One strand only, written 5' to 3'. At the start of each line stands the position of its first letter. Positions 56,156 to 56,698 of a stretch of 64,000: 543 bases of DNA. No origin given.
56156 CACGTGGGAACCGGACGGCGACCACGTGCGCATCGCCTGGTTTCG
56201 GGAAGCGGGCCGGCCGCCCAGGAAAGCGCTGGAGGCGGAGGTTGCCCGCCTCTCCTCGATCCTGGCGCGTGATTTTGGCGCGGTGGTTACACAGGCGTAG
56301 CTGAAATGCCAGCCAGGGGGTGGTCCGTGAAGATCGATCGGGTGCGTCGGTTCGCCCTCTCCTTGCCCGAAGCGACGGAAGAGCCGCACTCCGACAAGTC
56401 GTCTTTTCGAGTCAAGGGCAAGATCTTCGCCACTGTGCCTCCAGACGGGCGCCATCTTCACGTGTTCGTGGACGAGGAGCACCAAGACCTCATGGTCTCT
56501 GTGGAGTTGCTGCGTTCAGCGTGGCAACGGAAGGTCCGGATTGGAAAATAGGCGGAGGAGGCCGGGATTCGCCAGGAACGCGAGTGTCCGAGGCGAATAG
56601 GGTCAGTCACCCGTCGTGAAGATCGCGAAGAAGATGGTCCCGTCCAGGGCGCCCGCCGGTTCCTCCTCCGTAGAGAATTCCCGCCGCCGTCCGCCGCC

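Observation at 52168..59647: Tandemly duplicated module: LuxR-type STAND regulator followed by a secreted cupin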

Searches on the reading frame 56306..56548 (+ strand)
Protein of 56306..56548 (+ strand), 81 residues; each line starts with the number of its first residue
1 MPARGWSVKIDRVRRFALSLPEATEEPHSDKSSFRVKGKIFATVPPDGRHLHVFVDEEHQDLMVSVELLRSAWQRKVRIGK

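Call 8: search_protein_families(library=pfam, proteins=[window:56306-56548:+], max_evalue=0.01)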
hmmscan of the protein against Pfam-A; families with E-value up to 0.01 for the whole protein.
window:56306-56548:+ (81 aa): 1 family
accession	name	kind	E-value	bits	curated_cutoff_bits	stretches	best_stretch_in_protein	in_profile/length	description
PF04237.18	YjbR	-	2.6e-08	34.8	30.1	1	18-65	1-49/88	YjbR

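Call 30: search_protein_families(library=ncbifam, proteins=[window:56306-56548:+], max_evalue=0.01)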
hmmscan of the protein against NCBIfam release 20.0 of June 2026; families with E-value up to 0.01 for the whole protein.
window:56306-56548:+ (81 aa): 0 families
